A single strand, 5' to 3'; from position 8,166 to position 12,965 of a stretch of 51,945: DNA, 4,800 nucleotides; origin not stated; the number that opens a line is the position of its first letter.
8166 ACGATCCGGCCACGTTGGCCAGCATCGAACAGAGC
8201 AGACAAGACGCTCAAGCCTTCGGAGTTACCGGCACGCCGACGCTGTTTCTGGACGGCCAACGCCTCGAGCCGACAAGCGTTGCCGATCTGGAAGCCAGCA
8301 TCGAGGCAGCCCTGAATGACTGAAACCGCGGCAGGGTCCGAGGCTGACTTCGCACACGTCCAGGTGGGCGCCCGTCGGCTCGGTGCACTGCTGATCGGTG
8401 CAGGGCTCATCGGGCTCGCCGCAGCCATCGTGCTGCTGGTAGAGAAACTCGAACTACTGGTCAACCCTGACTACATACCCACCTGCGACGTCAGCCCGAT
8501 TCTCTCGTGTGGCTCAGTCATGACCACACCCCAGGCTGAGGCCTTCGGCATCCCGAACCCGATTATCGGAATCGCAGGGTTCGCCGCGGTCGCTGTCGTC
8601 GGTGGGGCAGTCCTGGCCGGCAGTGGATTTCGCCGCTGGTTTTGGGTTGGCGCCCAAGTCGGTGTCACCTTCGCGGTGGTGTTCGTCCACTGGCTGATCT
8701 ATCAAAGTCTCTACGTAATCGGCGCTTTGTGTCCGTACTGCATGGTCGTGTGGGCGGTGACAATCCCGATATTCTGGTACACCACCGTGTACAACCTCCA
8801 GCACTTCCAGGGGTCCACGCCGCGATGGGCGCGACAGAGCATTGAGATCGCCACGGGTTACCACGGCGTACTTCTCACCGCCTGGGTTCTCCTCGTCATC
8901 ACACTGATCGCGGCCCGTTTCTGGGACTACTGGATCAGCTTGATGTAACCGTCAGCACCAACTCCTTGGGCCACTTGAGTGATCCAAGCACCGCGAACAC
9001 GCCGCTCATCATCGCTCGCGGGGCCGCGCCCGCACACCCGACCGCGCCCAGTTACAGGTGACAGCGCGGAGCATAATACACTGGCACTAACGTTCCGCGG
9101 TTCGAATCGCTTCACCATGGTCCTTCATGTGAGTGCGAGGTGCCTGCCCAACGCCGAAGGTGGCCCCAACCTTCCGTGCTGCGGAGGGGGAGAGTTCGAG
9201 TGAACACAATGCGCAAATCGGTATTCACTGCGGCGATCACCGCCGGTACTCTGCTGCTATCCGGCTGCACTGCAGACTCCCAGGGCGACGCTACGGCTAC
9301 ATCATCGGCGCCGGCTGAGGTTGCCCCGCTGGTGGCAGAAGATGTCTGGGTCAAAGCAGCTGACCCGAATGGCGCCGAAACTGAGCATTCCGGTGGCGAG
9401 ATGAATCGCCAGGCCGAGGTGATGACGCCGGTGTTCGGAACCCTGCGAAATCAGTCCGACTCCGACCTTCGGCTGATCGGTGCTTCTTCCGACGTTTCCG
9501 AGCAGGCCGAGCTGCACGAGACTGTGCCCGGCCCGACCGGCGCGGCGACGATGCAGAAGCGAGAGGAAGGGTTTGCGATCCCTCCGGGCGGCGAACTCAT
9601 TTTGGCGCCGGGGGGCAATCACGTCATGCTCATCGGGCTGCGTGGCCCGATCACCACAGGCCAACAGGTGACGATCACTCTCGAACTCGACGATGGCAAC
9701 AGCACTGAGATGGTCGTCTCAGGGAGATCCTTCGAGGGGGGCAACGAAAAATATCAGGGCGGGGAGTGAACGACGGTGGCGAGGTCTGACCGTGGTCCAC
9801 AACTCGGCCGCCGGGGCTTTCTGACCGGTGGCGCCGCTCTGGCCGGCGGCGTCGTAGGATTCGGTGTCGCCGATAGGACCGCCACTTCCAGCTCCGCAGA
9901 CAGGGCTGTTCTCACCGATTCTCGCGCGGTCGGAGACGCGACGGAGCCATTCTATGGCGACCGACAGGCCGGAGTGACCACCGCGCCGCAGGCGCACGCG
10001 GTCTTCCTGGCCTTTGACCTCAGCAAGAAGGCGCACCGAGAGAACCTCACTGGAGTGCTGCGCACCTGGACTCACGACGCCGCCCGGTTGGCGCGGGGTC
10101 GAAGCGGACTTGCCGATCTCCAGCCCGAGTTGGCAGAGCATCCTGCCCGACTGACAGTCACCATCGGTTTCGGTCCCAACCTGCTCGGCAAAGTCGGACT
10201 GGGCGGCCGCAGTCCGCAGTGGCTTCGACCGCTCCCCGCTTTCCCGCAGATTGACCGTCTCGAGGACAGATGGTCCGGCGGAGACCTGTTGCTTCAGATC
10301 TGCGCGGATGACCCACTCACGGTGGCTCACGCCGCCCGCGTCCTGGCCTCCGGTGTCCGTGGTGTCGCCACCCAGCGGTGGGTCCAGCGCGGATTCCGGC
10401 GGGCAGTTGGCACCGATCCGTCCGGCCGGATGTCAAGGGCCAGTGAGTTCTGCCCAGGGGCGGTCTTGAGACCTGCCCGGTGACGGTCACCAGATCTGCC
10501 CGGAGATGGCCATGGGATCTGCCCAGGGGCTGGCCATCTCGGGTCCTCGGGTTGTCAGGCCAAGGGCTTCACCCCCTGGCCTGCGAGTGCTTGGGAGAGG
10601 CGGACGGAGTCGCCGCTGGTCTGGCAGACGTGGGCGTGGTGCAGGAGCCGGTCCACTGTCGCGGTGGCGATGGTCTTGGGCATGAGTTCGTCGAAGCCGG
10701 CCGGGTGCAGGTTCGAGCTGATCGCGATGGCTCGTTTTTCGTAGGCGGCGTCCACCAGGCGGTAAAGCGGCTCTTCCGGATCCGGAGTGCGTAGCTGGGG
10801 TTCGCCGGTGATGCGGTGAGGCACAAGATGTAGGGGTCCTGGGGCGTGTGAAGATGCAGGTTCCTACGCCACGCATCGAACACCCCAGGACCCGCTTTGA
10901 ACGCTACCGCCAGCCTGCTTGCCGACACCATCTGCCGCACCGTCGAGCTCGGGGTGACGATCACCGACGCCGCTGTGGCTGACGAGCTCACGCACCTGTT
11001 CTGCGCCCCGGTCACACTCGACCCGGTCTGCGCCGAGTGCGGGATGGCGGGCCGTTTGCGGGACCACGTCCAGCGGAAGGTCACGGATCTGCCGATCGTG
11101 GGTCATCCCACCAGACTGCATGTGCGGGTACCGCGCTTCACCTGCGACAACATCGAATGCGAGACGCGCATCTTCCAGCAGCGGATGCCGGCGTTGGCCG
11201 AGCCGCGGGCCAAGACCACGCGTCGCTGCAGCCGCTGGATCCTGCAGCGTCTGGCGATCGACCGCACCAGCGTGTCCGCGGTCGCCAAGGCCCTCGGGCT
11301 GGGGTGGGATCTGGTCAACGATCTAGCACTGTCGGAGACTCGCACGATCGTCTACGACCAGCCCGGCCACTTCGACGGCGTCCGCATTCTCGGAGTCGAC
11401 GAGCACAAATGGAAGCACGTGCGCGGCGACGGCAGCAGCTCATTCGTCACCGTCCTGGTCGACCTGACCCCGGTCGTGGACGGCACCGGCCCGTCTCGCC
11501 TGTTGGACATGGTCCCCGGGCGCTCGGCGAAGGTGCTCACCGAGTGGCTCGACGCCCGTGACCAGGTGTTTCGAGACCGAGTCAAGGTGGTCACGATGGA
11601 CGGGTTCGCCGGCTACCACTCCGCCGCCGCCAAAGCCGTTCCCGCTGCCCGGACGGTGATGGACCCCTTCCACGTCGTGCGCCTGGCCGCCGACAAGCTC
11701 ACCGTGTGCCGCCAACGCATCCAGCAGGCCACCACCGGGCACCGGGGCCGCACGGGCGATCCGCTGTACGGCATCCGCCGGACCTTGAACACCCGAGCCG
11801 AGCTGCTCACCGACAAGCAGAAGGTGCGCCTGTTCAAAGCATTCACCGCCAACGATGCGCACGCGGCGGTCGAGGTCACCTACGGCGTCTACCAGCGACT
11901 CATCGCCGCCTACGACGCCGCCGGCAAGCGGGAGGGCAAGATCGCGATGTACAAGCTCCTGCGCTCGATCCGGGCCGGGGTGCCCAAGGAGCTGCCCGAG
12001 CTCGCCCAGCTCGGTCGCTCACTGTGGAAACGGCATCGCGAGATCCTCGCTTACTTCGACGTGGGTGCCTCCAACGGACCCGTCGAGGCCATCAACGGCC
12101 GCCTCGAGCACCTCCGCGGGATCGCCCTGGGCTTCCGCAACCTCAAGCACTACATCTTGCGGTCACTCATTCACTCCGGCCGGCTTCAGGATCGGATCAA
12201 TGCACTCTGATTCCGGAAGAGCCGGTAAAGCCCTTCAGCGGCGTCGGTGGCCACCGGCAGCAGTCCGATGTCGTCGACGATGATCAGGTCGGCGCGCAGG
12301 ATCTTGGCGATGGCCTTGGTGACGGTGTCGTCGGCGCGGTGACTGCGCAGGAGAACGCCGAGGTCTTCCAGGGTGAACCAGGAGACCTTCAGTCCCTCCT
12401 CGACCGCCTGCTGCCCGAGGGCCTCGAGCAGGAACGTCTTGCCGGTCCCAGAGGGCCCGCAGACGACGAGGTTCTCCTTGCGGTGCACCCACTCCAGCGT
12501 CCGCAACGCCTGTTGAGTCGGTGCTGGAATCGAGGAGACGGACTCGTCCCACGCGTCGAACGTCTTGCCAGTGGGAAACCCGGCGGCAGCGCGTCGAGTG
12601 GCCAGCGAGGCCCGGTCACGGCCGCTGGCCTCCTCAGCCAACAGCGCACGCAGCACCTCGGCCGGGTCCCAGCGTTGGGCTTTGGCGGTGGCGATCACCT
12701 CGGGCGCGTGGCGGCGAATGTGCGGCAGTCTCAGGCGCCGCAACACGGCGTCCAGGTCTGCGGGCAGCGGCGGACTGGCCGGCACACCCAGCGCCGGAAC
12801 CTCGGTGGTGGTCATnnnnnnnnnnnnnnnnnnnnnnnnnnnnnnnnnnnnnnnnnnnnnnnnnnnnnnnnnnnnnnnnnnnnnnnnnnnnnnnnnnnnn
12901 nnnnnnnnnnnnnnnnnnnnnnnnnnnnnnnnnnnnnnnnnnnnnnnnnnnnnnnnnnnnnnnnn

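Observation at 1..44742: Two direct IS256 copies carry the same 8-bp sequence on their inner flanks and split one gene: a cointegrate signature around a ~43-kb plasmid-like segment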

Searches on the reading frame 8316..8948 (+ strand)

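Call 30: search_protein_families(library=pfam, proteins=[window:8316-8948:+])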
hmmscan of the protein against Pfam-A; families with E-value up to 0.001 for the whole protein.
window:8316-8948:+ (210 aa): 1 family
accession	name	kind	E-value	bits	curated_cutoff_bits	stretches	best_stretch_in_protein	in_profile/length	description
PF07884.19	VKOR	-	2.4e-44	151.2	27.5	1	25-157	2-134/134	Vitamin K epoxide reductase family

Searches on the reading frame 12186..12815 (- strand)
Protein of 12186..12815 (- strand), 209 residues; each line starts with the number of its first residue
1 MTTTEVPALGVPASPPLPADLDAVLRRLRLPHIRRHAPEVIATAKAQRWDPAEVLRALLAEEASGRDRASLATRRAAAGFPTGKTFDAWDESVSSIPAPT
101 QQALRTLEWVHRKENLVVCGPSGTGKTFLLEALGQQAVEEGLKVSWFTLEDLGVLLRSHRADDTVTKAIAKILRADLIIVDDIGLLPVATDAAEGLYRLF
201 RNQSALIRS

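Call 30: search_protein_families(library=pfam, proteins=[window:12186-12815:-])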
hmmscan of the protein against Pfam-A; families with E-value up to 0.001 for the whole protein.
window:12186-12815:- (209 aa): 8 families
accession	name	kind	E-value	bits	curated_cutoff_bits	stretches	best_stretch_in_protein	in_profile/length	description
PF01695.23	IstB_IS21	-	6.6e-34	117.9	24.1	1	25-200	3-179/238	IstB-like ATP binding protein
PF13401.12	AAA_22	-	1.4e-06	29.1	27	1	112-151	4-33/130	AAA domain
PF00308.24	Bac_DnaA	-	8.1e-06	26.6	23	1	115-201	36-124/162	Bacterial DnaA ATPAse domain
PF13191.12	AAA_16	-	2.7e-05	25.2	32.6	1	110-145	19-56/167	AAA ATPase domain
PF13604.12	AAA_30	-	0.00022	21.5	27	1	114-185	19-99/191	AAA domain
PF25199.1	nSTAND_NTPase5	-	0.0003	21.1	34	0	111-183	39-105/145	Novel STAND NTPase 5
PF13173.12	AAA_14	-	0.00033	21.1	27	1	114-201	3-89/129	AAA domain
PF00004.35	AAA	-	0.00047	21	21.2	1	117-186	2-69/131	ATPase family associated with various cellular activities (AAA)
